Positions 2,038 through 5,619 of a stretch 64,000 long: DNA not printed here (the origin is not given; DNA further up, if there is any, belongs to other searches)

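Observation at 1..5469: DUF1156 methyltransferase, small ORF and DUF499 ATPase operon: BREX-related defence module cut by the window edge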

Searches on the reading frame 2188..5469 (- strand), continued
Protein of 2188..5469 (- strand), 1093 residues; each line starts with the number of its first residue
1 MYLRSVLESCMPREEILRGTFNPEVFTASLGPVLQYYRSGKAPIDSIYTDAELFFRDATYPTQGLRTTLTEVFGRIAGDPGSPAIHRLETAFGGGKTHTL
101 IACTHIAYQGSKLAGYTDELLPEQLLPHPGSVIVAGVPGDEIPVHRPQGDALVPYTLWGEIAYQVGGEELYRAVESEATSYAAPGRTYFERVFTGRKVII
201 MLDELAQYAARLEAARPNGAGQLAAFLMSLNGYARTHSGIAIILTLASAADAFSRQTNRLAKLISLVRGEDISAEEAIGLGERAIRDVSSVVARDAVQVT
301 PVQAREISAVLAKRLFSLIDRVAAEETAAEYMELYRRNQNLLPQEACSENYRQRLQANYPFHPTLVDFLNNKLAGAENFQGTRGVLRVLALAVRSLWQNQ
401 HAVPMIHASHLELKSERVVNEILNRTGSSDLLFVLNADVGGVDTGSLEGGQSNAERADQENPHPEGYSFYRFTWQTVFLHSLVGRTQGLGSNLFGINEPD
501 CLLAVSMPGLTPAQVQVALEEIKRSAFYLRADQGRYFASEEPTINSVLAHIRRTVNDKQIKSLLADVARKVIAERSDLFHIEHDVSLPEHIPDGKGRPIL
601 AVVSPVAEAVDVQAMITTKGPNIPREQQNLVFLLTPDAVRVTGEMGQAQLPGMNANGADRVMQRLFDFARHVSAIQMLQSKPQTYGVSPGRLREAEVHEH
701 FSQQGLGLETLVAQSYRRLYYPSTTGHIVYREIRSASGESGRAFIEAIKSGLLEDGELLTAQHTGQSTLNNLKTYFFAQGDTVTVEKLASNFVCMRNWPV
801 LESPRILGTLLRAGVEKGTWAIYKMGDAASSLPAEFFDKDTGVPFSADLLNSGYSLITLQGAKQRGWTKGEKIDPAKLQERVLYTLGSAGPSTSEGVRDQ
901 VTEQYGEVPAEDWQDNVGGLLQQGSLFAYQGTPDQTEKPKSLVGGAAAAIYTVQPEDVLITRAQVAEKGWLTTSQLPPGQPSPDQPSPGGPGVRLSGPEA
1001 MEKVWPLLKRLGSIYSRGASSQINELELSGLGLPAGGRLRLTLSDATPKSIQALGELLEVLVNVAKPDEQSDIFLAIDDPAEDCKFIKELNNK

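Call 57: get_annotated_region(hit=H76, flank=7000)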
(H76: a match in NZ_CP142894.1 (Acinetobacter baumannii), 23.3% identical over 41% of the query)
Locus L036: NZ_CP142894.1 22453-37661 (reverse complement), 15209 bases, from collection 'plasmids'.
description: Acinetobacter baumannii strain B20AB01 plasmid pB20AB01c, complete sequence
organism: Acinetobacter baumannii (NCBI taxid 470)
taxonomy: Bacteria; Pseudomonadota; Gammaproteobacteria; Moraxellales; Moraxellaceae; Acinetobacter; Acinetobacter baumannii
host: -; source: Homo sapiens,Cell culture; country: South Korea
typing (MOB-suite, as given by PLSDB): conjugative; replicon rep_cluster_734; relaxase MOBF; mating-pair formation MPF_F
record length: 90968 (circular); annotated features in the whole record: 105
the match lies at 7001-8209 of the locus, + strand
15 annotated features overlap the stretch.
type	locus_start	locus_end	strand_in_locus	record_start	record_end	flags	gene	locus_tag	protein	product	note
CDS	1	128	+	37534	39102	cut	-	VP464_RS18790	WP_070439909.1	Tn7-like element transposition protein TnsE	-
CDS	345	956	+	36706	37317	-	-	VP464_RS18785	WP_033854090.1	hypothetical protein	-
CDS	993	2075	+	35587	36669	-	-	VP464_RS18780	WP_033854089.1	XRE family transcriptional regulator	-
CDS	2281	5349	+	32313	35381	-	-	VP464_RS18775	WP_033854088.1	anti-phage-associated DUF499 domain-containing protein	GO:0051607 - defense response to virus [Evidence IEA]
CDS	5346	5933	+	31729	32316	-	-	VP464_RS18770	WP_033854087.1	anti-phage-associated DUF3780 domain-containing protein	GO:0051607 - defense response to virus [Evidence IEA]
CDS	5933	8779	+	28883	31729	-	-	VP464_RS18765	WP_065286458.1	anti-phage-associated DUF1156 domain-containing protein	GO:0051607 - defense response to virus [Evidence IEA]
CDS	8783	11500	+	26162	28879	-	-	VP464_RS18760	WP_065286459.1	phospholipase D-like domain-containing anti-phage protein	GO:0051607 - defense response to virus [Evidence IEA]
CDS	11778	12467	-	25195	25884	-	-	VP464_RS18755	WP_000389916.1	DUF2786 domain-containing protein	-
CDS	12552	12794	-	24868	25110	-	-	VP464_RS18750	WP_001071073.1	hypothetical protein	-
CDS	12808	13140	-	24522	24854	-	-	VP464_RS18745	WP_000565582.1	hypothetical protein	-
CDS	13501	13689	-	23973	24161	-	-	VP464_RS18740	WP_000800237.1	hypothetical protein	-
CDS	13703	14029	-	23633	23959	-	-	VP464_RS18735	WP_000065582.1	H-NS histone family protein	-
CDS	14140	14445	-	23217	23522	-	-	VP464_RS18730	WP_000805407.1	hypothetical protein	-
CDS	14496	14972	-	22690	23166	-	-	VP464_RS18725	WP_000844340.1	thermonuclease family protein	-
CDS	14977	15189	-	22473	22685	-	-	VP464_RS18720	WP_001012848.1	hypothetical protein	-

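Call 58: get_annotated_region(hit=H63, flank=7000)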
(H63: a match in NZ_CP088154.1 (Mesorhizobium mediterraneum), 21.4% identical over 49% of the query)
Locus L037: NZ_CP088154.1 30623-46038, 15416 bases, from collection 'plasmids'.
description: Mesorhizobium mediterraneum strain R31 plasmid unnamed3, complete sequence
organism: Mesorhizobium mediterraneum (NCBI taxid 43617)
taxonomy: Bacteria; Pseudomonadota; Alphaproteobacteria; Hyphomicrobiales; Phyllobacteriaceae; Mesorhizobium; Mesorhizobium mediterraneum
host: -; source: Cicer arietinum L.,cell culture,radical nodules from chickpea plants; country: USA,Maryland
typing (MOB-suite, as given by PLSDB): non-mobilizable; mating-pair formation MPF_T
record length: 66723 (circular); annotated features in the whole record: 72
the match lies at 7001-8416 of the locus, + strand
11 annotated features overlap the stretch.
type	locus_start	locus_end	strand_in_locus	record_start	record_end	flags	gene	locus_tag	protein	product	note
CDS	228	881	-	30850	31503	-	-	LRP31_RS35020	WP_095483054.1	recombinase family protein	GO:0006310 - DNA recombination [Evidence IEA]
CDS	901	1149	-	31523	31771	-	-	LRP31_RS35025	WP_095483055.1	hypothetical protein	-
CDS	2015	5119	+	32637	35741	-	-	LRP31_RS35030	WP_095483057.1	anti-phage-associated DUF499 domain-containing protein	GO:0051607 - defense response to virus [Evidence IEA]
CDS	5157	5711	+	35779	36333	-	-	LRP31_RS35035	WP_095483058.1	DUF3780 domain-containing protein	-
CDS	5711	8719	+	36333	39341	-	-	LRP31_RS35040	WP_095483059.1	anti-phage-associated DUF1156 domain-containing protein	GO:0051607 - defense response to virus [Evidence IEA]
CDS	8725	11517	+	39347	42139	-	-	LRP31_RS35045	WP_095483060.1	phospholipase D-like domain-containing anti-phage protein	GO:0051607 - defense response to virus [Evidence IEA]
CDS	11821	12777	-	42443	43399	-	ligD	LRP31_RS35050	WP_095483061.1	non-homologous end-joining DNA ligase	GO:0006310 - DNA recombination [Evidence IEA]; GO:0006281 - DNA repair [Evidence IEA]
CDS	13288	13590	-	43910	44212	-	-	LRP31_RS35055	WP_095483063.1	hypothetical protein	-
CDS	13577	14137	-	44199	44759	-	-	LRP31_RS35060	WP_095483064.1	helix-turn-helix transcriptional regulator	-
CDS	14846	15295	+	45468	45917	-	-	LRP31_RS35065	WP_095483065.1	protein psiB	-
CDS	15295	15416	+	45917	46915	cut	-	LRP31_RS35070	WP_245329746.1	hypothetical protein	-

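Call 59: search_protein_families(library=pfam, proteins=[L033:7504-7983:+, L034:7474-7980:+, L016:13240-13668:+, L032:8006-8434:+, L024:13247-13690:+, L035:5643-6293:+, L036:5346-5933:+, L037:5157-5711:+, L011:7630-8241:+], max_evalue=1)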
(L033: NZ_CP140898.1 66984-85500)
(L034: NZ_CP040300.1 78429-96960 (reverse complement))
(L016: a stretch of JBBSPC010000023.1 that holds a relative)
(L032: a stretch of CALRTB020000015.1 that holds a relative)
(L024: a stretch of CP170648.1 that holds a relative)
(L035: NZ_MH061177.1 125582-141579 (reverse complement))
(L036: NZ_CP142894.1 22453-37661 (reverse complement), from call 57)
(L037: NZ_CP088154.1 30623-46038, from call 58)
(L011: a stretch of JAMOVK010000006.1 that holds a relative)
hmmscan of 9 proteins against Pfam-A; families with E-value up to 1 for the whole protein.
L033:7504-7983:+ (159 aa): 2 families
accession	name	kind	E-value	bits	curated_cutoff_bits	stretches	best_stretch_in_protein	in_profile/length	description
PF24728.1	DUF7680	-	1.2e-44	152.4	24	1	20-156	1-141/141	Domain of unknown function (DUF7680)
PF22047.1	RecJ_C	-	0.038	14.7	30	1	117-150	31-64/110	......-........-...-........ exonuclease RecJ C-terminal domain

L034:7474-7980:+ (168 aa): 2 families
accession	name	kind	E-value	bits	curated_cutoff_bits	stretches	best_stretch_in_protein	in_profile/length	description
PF24728.1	DUF7680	-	1.3e-44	152.3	24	1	27-164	1-141/141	Domain of unknown function (DUF7680)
PF22047.1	RecJ_C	-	0.021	15.6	30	1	127-158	33-64/110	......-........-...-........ exonuclease RecJ C-terminal domain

L016:13240-13668:+ (142 aa): 3 families
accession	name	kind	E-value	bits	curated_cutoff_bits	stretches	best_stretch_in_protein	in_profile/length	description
PF24728.1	DUF7680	-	4e-45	153.9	24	1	4-142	1-141/141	Domain of unknown function (DUF7680)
PF02509.19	Rota_NS35_C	-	0.18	12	27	1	43-75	135-167/173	Rotavirus non-structural protein 35, C-terminal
PF22047.1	RecJ_C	-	0.19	12.5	30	1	106-124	33-51/110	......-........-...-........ exonuclease RecJ C-terminal domain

L032:8006-8434:+ (142 aa): 1 family
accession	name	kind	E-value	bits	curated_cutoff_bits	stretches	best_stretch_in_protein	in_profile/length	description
PF24728.1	DUF7680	-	1.4e-45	155.4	24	1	4-141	1-140/141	Domain of unknown function (DUF7680)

L024:13247-13690:+ (147 aa): 1 family
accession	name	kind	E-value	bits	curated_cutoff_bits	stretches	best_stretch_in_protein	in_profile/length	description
PF24728.1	DUF7680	-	6.4e-47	159.7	24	1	9-147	1-141/141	Domain of unknown function (DUF7680)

L035:5643-6293:+ (216 aa): 1 family
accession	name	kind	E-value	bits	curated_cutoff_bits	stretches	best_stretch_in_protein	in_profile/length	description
PF12635.12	DUF3780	-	4e-80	268.3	27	1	31-211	2-182/184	Protein of unknown function (DUF3780)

L036:5346-5933:+ (195 aa): 1 family
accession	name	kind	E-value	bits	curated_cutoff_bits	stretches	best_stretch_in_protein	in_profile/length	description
PF12635.12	DUF3780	-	2.8e-74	249.3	27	1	2-181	2-180/184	Protein of unknown function (DUF3780)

L037:5157-5711:+ (184 aa): 1 family
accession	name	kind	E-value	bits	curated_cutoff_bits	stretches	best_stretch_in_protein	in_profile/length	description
PF12635.12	DUF3780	-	9.1e-54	182.5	27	1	5-171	3-162/184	Protein of unknown function (DUF3780)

L011:7630-8241:+ (203 aa): 1 family
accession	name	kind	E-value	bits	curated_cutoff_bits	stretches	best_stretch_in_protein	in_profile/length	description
PF24728.1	DUF7680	-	2.2e-32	112.6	24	1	31-189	1-141/141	Domain of unknown function (DUF7680)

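Call 60: find_homologous_proteins(query=L035:5643-6290:+, max_evalue=0.001)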
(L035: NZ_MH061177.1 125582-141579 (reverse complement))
Query L035:5643-6290:+ (216 aa): 4677 proteins with E <= 0.001 among 4814 candidates; the best 120 are listed.
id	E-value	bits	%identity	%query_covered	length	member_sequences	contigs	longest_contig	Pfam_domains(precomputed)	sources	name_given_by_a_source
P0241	1.3e-134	465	96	100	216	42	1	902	PF12635.13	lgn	-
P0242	5.1e-133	459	96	100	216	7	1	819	PF12635.13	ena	-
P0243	3.9e-132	456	94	100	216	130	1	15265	PF12635.13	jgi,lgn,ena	-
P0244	8.2e-131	452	94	100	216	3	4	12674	PF12635.13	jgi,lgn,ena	-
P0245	3.4e-130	450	93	100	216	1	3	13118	PF12635.13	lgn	-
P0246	1.8e-129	448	92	100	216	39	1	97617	PF12635.13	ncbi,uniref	ncbi:anti-phage-associated DUF3780 domain-containing protein [Stutzerimonas stutzeri]|uniref:anti-ph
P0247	7.8e-129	446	92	100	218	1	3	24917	PF12635.13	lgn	-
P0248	3.2e-128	444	92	100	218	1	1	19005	PF12635.13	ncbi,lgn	-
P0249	6.3e-125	433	89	100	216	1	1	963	PF12635.13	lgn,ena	-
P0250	8.8e-125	432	88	100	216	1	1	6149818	PF12635.13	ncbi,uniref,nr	ncbi:anti-phage-associated DUF3780 domain-containing protein [Pseudomonas plecoglossicida]|uniref:an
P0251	2.1e-124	431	87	100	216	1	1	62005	PF12635.13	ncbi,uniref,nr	ncbi:anti-phage-associated DUF3780 domain-containing protein [Pseudomonas alabamensis]|uniref:anti-p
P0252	2.0e-121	421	91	95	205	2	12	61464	PF12635.13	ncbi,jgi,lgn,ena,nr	ncbi:MAG: hypothetical protein JL55_36150 [Pseudomonas sp. BICA1-14]|nr:anti-phage-associated DUF378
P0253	2.6e-120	418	89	97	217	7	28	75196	PF12635.13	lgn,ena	-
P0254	4.8e-120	417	88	95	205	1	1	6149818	PF12635.13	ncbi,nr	ncbi:hypothetical protein GT93_23045 [Pseudomonas plecoglossicida]|nr:hypothetical protein GT93_2304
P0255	1.2e-119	416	88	95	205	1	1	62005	PF12635.13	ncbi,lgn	-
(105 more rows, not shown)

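Call 68: get_annotated_region(hit=H39, flank=8000)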
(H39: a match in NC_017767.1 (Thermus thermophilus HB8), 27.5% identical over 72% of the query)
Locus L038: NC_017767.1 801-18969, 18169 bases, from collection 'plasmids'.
description: Thermus thermophilus HB8 plasmid pVV8, complete sequence
organism: Thermus thermophilus HB8 (NCBI taxid 300852)
taxonomy: Bacteria; Deinococcota; Deinococci; Thermales; Thermaceae; Thermus; Thermus thermophilus; Thermus thermophilus HB8
host: -; source: -; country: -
typing (MOB-suite, as given by PLSDB): non-mobilizable
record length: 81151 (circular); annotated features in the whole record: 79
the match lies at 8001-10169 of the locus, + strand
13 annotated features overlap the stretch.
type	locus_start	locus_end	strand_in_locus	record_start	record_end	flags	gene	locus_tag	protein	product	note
CDS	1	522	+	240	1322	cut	-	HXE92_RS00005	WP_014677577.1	hypothetical protein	-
CDS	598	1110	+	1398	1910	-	-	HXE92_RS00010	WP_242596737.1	hypothetical protein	-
CDS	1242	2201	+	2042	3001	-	-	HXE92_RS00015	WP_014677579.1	AAA family ATPase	-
CDS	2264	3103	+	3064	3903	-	-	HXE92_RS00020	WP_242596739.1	ParB/RepB/Spo0J family partition protein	GO:0007059 - chromosome segregation [Evidence IEA]; GO:0000910 - cytokinesis [Evidence IEA]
CDS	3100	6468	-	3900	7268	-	-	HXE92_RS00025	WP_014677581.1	helicase-related protein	-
CDS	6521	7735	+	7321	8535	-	-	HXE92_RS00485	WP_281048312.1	Fic family protein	-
CDS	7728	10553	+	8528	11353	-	-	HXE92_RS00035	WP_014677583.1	DUF1156 domain-containing protein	-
CDS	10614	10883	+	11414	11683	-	-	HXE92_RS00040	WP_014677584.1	type II toxin-antitoxin system HicA family toxin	-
CDS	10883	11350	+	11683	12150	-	-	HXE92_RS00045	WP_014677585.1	type II toxin-antitoxin system HicB family antitoxin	-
CDS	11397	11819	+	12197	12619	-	-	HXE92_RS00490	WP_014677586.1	helix-turn-helix transcriptional regulator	-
CDS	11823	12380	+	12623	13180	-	-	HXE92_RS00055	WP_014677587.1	helix-turn-helix domain-containing protein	-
CDS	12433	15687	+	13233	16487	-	-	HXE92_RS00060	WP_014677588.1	Swt1 family HEPN domain-containing protein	-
CDS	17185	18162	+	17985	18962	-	-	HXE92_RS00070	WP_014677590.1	LacI family DNA-binding transcriptional regulator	GO:0006351 - DNA-templated transcription [Evidence IEA]; GO:0045892 - negative regulation of DNA-templated ...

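Call 69: get_annotated_region(hit=H70, flank=9000)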
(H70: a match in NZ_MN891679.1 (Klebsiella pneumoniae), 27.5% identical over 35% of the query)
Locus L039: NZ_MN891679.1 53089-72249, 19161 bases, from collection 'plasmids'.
description: Klebsiella pneumoniae strain ZZ40 plasmid pZZ40-KPC, complete sequence
organism: Klebsiella pneumoniae (NCBI taxid 573)
taxonomy: Bacteria; Pseudomonadota; Gammaproteobacteria; Enterobacterales; Enterobacteriaceae; Klebsiella; Klebsiella pneumoniae
host: -; source: -; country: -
typing (MOB-suite, as given by PLSDB): conjugative; replicon IncFII,IncU,rep_cluster_1418; relaxase MOBF; mating-pair formation MPF_F
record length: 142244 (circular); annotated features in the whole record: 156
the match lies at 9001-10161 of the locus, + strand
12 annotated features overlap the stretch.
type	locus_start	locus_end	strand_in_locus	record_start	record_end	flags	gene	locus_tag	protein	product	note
CDS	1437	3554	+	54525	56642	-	-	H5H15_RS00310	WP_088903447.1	DUF499 domain-containing protein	-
CDS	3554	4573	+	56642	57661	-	-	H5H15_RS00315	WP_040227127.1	hypothetical protein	-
CDS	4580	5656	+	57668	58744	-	-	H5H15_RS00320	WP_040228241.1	SIR2 family protein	-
CDS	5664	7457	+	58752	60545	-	-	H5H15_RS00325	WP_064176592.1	ATP-binding protein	-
CDS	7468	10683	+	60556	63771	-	-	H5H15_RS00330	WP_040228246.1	DUF1156 domain-containing protein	-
CDS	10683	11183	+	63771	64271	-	-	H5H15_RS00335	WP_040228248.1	hypothetical protein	-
CDS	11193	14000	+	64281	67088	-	-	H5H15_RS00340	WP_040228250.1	SNF2-related protein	-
CDS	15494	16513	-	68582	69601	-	repA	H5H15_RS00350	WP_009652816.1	plasmid replication initiator RepA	-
CDS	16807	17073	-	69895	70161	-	repA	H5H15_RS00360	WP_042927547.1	replication regulatory protein RepA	-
CDS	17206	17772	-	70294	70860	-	-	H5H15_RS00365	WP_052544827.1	phospholipase D family protein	-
CDS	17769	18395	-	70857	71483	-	-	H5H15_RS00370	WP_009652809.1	DUF2726 domain-containing protein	-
CDS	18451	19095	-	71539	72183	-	-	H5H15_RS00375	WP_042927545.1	hypothetical protein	-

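Call 70: get_annotated_region(hit=H29, flank=8000)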
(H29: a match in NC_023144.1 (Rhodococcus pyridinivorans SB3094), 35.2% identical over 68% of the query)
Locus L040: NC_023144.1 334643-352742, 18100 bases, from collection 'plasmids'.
description: Rhodococcus pyridinivorans SB3094 plasmid unnamed, complete sequence
organism: Rhodococcus pyridinivorans SB3094 (NCBI taxid 1435356)
taxonomy: Bacteria; Actinomycetota; Actinomycetes; Mycobacteriales; Nocardiaceae; Rhodococcus; Rhodococcus pyridinivorans; Rhodococcus pyridinivorans SB3094
host: -; source: -; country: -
typing (MOB-suite, as given by PLSDB): non-mobilizable
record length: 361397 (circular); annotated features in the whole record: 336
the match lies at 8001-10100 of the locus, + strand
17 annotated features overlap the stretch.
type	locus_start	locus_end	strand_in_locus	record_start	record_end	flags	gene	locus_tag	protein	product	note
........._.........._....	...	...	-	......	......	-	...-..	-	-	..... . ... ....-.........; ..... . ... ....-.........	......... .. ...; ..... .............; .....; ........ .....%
CDS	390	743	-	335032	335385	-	-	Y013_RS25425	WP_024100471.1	hypothetical protein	-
CDS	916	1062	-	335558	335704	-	-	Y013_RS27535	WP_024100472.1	hypothetical protein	-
CDS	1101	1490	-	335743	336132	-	-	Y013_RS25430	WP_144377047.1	hypothetical protein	-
CDS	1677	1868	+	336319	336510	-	-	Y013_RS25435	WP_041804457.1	hypothetical protein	-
CDS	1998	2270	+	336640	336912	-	-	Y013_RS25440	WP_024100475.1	hypothetical protein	-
CDS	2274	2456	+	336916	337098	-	-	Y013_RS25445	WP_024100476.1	hypothetical protein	-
CDS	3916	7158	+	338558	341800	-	-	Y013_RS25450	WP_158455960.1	DUF499 domain-containing protein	-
CDS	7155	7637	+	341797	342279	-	-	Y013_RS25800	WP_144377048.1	hypothetical protein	-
CDS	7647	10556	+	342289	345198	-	-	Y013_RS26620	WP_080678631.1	DUF1156 domain-containing protein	-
CDS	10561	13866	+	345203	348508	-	-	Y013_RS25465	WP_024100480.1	SNF2-related protein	-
CDS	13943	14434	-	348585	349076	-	-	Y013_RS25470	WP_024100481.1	hypothetical protein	-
CDS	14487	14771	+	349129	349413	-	-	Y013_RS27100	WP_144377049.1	hypothetical protein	-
CDS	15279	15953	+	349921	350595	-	-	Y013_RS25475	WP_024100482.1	NYN domain-containing protein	-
CDS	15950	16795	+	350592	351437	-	-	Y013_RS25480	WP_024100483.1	hypothetical protein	-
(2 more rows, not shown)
